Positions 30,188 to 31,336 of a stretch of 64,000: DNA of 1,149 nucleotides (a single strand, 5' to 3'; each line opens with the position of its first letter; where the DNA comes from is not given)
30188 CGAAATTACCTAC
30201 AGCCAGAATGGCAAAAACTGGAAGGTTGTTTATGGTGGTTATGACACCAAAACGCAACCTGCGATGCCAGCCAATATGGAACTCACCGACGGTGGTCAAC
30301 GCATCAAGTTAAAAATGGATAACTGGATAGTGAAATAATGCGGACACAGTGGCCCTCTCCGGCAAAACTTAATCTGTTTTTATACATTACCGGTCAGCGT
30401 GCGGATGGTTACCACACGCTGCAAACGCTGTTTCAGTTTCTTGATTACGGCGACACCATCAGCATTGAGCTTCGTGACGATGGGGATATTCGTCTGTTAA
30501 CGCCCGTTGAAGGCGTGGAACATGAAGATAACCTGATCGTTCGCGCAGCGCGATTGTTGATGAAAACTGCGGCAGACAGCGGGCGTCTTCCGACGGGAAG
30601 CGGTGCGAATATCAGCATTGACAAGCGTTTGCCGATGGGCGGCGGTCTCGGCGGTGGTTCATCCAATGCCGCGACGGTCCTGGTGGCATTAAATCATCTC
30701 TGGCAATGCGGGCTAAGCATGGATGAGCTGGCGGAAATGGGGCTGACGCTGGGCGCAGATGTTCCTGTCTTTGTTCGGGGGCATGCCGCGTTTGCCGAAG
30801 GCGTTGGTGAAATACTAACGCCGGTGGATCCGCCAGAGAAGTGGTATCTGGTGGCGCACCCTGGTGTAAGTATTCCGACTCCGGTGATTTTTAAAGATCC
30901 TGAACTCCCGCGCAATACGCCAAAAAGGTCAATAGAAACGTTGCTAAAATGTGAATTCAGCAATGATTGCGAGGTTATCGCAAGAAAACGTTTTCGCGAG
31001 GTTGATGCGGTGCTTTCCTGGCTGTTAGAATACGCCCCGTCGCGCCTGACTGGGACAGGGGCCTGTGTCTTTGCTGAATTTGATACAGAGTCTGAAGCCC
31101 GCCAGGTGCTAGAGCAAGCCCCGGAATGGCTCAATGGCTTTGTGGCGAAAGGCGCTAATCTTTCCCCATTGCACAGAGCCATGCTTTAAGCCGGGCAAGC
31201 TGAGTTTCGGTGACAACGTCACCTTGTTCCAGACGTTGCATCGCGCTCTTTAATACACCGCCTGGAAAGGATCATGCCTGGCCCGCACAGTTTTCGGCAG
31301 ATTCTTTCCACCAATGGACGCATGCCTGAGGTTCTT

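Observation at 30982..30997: Pur-box-like palindrome inside ispE, upstream of prs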

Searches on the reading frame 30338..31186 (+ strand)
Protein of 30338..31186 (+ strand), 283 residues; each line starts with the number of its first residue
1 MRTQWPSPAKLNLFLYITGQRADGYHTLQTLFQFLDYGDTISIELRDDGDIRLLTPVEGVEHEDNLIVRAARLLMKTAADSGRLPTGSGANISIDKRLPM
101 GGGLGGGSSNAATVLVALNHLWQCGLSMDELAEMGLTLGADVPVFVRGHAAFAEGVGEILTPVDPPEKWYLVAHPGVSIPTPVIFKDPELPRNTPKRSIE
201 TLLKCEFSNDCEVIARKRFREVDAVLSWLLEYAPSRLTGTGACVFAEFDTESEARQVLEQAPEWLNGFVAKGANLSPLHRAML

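Call 21: find_related_loci(query=window:30338-31186:+, collection=genome_contigs, flank=2500)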
Query window:30338-31186:+ (283 aa) in genome_contigs; peptide patterns used: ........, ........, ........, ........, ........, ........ (x = any residue, [..] = any of these).
600 stretches matched a pattern (row limit reached: there are more); 578 encode a relative of the query (tblastn E <= 1e-3); the best 80 are kept; 80 distinct loci.
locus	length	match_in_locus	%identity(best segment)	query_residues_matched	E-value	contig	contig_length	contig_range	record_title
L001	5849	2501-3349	96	1-283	0e+0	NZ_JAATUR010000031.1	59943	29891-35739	Escherichia coli strain SCPM-O-B-8794 31length=59943, whole genome shotgun sequence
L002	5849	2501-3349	94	1-283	3e-174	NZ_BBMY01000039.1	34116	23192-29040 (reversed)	Escherichia albertii NBRC 107761 = DSM 17582 strain NBRC 107761, whole genome shotgun sequence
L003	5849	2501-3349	93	1-283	9e-172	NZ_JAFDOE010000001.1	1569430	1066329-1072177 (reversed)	Citrobacter sp. FP75 contig1, whole genome shotgun sequence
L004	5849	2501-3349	91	1-283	4e-170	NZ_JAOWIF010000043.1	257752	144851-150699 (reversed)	Citrobacter sp. Cu233 236, whole genome shotgun sequence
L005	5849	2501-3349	91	1-283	3e-169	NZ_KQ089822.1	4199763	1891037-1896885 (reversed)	Citrobacter sp. MGH106 aetzL-supercont1.1, whole genome shotgun sequence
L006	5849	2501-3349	90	1-283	3e-168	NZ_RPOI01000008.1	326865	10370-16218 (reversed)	Citrobacter youngae strain CCUG 30791 citrobacter_youngae_CCUG30791T_0000008, whole genome shotgun sequence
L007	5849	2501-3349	91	1-283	2e-168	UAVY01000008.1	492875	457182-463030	Citrobacter koseri strain NCTC10786 genome assembly, contig: ERS513143SCcontig000008, whole genome shotgun sequence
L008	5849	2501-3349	90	1-283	1e-167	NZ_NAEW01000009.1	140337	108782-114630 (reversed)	Citrobacter braakii strain ATCC 51113 CbraakiiATCC_L001_NODE_9_length_140337__21.3099, whole genome shotgun sequence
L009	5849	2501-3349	90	1-283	2e-167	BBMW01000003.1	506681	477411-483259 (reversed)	Citrobacter werkmanii NBRC 105721 DNA, contig: CIWKM03, whole genome shotgun sequence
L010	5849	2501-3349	90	1-283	2e-167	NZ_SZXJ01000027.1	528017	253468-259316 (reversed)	Citrobacter sp. wls619 contig15, whole genome shotgun sequence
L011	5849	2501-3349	89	1-283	3e-166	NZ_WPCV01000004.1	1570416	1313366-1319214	Citrobacter sp. On2M On2M_4, whole genome shotgun sequence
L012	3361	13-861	89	1-283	1e-169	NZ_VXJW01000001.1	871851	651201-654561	Salmonella enterica subsp. arizonae strain CCUG 6322T contig_0000001, whole genome shotgun sequence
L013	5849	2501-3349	89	1-283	4e-163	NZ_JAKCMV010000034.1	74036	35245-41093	Enterobacter asburiae strain INSAq146 Aq146_contig_34, whole genome shotgun sequence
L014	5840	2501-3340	88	3-282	3e-161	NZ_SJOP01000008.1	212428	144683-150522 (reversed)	Kosakonia quasisacchari strain WCHEs120001 8, whole genome shotgun sequence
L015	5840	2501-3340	88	3-282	6e-161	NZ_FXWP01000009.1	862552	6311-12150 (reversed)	Kosakonia pseudosacchari strain JM-387, whole genome shotgun sequence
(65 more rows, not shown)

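Call 37: find_homologous_proteins(query=window:30338-31186:+, max_evalue=1e-30)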
Query window:30338-31186:+ (283 aa): 8000 proteins with E <= 1e-30 among 8000 candidates; the best 120 are listed.
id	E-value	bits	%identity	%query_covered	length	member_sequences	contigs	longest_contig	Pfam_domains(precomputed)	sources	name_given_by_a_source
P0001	1.3e-245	830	99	92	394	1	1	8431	PF00288.33,PF08544.19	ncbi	-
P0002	6.6e-185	631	98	100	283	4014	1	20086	PF00288.33,PF08544.19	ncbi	-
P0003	2.3e-178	610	96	100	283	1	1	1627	PF00288.33,PF08544.19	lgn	-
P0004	2.4e-178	610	95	100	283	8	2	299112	PF00288.33,PF08544.19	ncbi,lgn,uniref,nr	ncbi:4-(cytidine 5'-diphospho)-2-C-methyl-D-erythritol kinase [Escherichia sp. E4385]|uniref:4-(cyti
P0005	3.2e-174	596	92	100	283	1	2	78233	PF00288.33,PF08544.19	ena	-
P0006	1.1e-173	594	92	100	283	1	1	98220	PF00288.33,PF08544.19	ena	-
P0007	4.1e-173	592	91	100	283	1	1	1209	PF00288.33,PF08544.19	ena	-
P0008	3.2e-172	589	91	100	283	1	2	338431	PF00288.33,PF08544.19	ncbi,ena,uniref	ncbi:4-(cytidine 5'-diphospho)-2-C-methyl-D-erythritol kinase [Citrobacter sp. U14242]|uniref:4-(cyt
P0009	3.2e-172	589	91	100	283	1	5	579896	PF00288.33,PF08544.19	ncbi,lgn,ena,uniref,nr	ncbi:TPA: 4-(cytidine 5'-diphospho)-2-C-methyl-D-erythritol kinase [Citrobacter pasteurii]|uniref:4-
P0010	5.2e-172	589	90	100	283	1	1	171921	PF00288.33,PF08544.19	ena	-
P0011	1.3e-171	588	90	100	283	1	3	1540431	PF00288.33,PF08544.19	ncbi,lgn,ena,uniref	ncbi:4-(cytidine 5'-diphospho)-2-C-methyl-D-erythritol kinase [Citrobacter amalonaticus]|uniref:4-(c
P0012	3.2e-171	586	90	100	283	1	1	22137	PF00288.33,PF08544.19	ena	-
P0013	3.4e-171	586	90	100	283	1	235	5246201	PF00288.33,PF08544.19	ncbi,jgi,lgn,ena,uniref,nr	ncbi:4-(cytidine 5'-diphospho)-2-C-methyl-D-erythritol kinase [Citrobacter amalonaticus]|jgi:4-dipho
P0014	3.4e-171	586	90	100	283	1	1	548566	PF00288.33,PF08544.19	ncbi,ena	ncbi:4-(cytidine 5'-diphospho)-2-C-methyl-D-erythritol kinase [Citrobacter amalonaticus]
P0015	3.4e-171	586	90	100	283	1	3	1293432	PF00288.33,PF08544.19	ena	-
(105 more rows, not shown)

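Call 46: search_protein_representatives(protein=window:30338-31186:+)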
Query: 283 residues. Proteins with E-value up to 0.001 (for the whole library): 27432; up to 1e-10: 19542; up to 1e-30: 1446. The best 150 are listed.
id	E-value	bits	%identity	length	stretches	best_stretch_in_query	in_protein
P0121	1.3e-159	546.4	99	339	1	37-283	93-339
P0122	5.6e-133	459.1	99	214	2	150-283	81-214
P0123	3.9e-103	361.1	59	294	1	4-281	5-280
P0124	4.6e-97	341.2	59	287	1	4-282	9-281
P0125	3.6e-95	335.0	58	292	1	4-280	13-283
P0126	1.1e-92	326.9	98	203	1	60-209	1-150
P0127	4.0e-87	308.6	57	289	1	5-282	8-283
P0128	2.5e-86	306.0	52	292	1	4-281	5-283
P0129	1.7e-85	303.3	54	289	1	4-281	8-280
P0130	2.9e-85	302.5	56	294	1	3-281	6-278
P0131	3.6e-83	295.6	50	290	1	2-283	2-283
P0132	1.1e-81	290.8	54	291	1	5-282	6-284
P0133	6.9e-81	288.1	55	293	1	3-279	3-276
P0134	1.1e-80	287.5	54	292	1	6-281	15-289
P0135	2.8e-80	286.1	54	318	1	2-278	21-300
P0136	1.2e-79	284.1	52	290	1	7-280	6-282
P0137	3.7e-79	282.4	55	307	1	4-262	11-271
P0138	1.1e-78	280.9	53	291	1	5-281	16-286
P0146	2.0e-74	266.9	48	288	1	4-278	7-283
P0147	3.3e-74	266.2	52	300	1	5-281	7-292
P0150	8.2e-74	264.9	52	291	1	7-274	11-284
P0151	1.4e-73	264.2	48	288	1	7-282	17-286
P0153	3.0e-73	263.1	50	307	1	6-281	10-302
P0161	2.5e-71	256.7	49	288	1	4-279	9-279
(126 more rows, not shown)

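Call 48: find_encoding_contigs(protein=P0123, flank=2500, max_places=2)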
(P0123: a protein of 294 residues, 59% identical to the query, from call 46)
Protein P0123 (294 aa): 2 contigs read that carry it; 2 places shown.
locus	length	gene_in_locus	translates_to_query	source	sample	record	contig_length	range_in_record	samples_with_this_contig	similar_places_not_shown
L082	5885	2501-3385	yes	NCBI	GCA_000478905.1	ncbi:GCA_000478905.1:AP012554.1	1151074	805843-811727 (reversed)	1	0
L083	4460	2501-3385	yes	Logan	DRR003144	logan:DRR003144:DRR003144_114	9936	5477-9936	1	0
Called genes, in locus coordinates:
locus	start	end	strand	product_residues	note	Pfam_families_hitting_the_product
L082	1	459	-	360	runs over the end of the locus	PF03462:PCRF, PF00472:RF-1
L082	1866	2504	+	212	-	PF03550:LolB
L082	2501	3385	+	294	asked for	PF00288:GHMP_kinases_N, PF08544:GHMP_kinases_C (weak)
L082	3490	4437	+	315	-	PF13793:Pribosyltran_N, PF00156:Pribosyltran, PF14572:Pribosyl_synth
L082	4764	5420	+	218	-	PF01195:Pept_tRNA_hydro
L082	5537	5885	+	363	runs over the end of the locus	PF01926:MMR_HSR1, PF02421:FeoB_N, PF06071:YchF-GTPase_C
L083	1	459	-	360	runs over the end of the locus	PF03462:PCRF, PF00472:RF-1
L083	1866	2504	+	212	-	PF03550:LolB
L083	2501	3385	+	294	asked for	PF00288:GHMP_kinases_N, PF08544:GHMP_kinases_C (weak)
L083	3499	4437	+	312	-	PF13793:Pribosyltran_N, PF00156:Pribosyltran, PF14572:Pribosyl_synth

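Call 49: find_encoding_contigs(protein=P0125, flank=2500, max_places=2)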
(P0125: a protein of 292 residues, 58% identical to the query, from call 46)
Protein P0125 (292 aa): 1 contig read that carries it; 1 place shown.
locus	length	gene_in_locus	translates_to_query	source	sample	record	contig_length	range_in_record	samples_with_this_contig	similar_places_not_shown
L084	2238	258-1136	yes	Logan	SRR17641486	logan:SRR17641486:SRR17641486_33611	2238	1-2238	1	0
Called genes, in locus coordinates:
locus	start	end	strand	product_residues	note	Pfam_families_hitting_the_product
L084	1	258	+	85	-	?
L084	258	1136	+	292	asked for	PF00288:GHMP_kinases_N, PF08544:GHMP_kinases_C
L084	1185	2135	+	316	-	PF13793:Pribosyltran_N, PF00156:Pribosyltran, PF14572:Pribosyl_synth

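Call 50: find_encoding_contigs(protein=P0127, flank=2500, max_places=2)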
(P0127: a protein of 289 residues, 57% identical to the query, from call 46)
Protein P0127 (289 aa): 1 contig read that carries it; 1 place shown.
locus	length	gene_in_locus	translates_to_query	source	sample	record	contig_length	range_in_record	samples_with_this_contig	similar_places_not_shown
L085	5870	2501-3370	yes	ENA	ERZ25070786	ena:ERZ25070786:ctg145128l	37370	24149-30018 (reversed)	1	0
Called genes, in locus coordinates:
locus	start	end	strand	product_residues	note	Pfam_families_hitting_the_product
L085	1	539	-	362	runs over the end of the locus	PF03462:PCRF, PF00472:RF-1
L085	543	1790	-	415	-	PF05201:GlutR_N, PF01488:Shikimate_DH, PF00745:GlutR_dimer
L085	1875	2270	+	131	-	PF03550:LolB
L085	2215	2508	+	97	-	PF03550:LolB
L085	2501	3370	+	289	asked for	PF00288:GHMP_kinases_N, PF08544:GHMP_kinases_C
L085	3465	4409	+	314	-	PF13793:Pribosyltran_N, PF00156:Pribosyltran, PF14572:Pribosyl_synth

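Call 51: list_cluster_members(proteins=[P0123, P0124, P0125, P0127, P0128, P0129, P0130, P0131, P0132, P0133])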
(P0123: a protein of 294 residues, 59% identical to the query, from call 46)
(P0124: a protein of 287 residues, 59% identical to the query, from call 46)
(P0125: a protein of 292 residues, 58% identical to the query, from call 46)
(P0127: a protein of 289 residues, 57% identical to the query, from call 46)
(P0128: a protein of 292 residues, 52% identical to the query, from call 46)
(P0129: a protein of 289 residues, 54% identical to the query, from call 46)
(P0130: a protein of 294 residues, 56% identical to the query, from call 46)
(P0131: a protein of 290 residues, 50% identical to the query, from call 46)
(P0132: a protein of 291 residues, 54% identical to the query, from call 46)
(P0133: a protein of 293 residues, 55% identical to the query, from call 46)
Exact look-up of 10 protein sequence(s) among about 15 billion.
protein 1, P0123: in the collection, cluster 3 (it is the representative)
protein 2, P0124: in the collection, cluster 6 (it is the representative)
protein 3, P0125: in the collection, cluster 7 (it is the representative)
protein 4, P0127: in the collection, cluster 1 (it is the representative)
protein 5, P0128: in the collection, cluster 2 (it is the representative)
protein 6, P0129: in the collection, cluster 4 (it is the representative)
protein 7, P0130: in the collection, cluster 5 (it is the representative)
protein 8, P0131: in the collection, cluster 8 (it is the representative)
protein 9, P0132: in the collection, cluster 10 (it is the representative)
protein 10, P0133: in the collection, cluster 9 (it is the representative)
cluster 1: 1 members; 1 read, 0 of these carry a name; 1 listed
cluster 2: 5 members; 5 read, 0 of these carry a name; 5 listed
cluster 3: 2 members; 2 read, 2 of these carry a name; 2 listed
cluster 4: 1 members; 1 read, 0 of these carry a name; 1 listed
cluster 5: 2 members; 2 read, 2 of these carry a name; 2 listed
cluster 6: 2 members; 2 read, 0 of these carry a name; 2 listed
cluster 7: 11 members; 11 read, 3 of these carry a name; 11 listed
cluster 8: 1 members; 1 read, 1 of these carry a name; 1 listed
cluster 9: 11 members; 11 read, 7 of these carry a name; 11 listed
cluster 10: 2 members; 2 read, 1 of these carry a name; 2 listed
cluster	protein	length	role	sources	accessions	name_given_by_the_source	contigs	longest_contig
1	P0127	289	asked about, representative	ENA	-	-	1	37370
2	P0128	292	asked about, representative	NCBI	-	-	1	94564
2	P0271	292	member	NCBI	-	-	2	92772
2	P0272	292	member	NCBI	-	-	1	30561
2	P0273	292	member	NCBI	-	-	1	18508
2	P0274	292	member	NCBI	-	-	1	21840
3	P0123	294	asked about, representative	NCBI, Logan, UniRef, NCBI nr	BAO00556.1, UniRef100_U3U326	IspE protein [Candidatus Pantoea carbekii] | 4-diphosphocytidyl-2-C-methyl-D-erythritol kinase n=1 Tax=Candidatus Pantoea carbekii ...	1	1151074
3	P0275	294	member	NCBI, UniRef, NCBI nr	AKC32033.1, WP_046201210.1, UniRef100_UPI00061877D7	4-(cytidine 5'-diphospho)-2-C-methyl-D-erythritol kinase [Candidatus Pantoea carbekii] | 4-(cytidine 5'-diphospho)-2-C-methyl-D-erythritol kinase n=1 Tax=Candidatus Pantoea ...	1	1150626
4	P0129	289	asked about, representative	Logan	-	-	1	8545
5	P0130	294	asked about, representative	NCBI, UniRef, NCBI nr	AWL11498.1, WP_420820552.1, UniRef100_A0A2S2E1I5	4-(cytidine 5'-diphospho)-2-C-methyl-D-erythritol kinase [Saliniradius amylolyticus] | 4-diphosphocytidyl-2-C-methyl-D-erythritol kinase n=1 Tax=Saliniradius amylolyticus ...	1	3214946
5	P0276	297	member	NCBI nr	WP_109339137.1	4-(cytidine 5'-diphospho)-2-C-methyl-D-erythritol kinase [Saliniradius amylolyticus]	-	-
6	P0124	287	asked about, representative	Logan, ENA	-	-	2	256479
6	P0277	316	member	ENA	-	-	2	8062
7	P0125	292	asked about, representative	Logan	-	-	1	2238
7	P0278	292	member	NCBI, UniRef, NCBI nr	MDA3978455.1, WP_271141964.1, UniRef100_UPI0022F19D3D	4-(cytidine 5'-diphospho)-2-C-methyl-D-erythritol kinase [Gallibacterium sp. AGMB14963] | 4-(cytidine 5'-diphospho)-2-C-methyl-D-erythritol kinase n=1 Tax=Gallibacterium faecale ...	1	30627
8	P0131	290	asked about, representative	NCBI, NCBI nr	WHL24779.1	MAG: 4-(cytidine 5'-diphospho)-2-C-methyl-D-erythritol kinase [Candidatus Blochmannia ...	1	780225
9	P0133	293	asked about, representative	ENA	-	-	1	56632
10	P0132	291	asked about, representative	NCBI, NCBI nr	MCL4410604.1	MAG: 4-(cytidine 5'-diphospho)-2-C-methyl-D-erythritol kinase [Gammaproteobacteria ... | 4-(cytidine 5'-diphospho)-2-C-methyl-D-erythritol kinase [Gammaproteobacteria bacterium]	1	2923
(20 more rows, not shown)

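Call 53: list_cluster_members(proteins=[P0135, P0136, P0137, P0138, P0147, P0150, P0161, P0146, P0151, P0153])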
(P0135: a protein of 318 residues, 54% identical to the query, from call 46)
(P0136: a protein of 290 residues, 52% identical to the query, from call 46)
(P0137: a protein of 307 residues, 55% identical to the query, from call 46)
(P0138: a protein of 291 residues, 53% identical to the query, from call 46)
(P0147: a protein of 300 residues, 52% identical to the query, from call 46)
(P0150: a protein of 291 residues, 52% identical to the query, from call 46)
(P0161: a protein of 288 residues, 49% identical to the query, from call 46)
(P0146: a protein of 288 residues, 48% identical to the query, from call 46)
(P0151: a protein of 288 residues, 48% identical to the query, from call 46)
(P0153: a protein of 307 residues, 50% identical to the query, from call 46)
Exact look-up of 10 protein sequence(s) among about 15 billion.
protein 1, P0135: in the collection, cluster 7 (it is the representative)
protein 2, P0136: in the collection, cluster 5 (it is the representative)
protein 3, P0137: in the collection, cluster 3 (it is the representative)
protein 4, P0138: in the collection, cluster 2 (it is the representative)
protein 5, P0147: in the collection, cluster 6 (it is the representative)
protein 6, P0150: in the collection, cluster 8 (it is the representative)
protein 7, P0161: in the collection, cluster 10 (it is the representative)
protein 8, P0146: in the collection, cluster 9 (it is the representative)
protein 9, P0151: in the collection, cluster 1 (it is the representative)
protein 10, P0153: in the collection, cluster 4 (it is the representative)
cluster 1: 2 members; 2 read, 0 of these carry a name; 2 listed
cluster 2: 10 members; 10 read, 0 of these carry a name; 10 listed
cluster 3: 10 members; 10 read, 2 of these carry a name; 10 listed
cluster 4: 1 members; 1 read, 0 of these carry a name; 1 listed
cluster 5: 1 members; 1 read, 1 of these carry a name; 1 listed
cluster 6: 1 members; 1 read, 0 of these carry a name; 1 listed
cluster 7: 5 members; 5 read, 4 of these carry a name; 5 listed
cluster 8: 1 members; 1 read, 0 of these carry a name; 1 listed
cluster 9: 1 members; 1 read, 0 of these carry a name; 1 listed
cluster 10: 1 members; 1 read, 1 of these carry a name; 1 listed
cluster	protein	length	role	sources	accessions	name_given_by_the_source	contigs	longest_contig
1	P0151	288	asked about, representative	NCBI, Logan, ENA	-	-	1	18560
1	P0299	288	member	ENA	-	-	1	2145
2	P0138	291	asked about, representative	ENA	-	-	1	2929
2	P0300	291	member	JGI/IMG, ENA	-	-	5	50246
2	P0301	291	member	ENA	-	-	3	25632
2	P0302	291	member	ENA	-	-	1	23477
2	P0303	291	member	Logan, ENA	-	-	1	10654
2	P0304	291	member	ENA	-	-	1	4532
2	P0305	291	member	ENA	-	-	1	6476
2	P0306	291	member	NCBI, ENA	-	-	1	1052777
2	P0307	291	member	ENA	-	-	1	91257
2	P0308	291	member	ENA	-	-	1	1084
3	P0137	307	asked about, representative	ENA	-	-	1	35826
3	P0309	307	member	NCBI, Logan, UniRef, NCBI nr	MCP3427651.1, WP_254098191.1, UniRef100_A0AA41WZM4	4-(cytidine 5'-diphospho)-2-C-methyl-D-erythritol kinase [Opacimonas viscosa] | 4-diphosphocytidyl-2-C-methyl-D-erythritol kinase n=1 Tax=Opacimonas viscosa ...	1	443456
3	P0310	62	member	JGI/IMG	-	4-diphosphocytidyl-2C-methyl-D-erythritol kinase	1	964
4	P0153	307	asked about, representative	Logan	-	-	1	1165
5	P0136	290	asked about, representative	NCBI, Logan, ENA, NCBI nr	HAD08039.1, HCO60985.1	MAG TPA: 4-(cytidine 5'-diphospho)-2-C-methyl-D-erythritol kinase [Porticoccaceae ... | 4-(cytidine 5'-diphospho)-2-C-methyl-D-erythritol kinase [Porticoccaceae bacterium]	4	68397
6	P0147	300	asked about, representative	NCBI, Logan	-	-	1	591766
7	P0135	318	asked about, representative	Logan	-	-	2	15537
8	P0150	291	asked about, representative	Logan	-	-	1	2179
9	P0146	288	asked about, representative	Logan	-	-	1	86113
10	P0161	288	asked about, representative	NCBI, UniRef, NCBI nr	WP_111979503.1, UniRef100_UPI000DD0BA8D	4-(cytidine 5'-diphospho)-2-C-methyl-D-erythritol kinase [Algibacillus agarilyticus] | 4-(cytidine 5'-diphospho)-2-C-methyl-D-erythritol kinase n=1 Tax=Algibacillus ...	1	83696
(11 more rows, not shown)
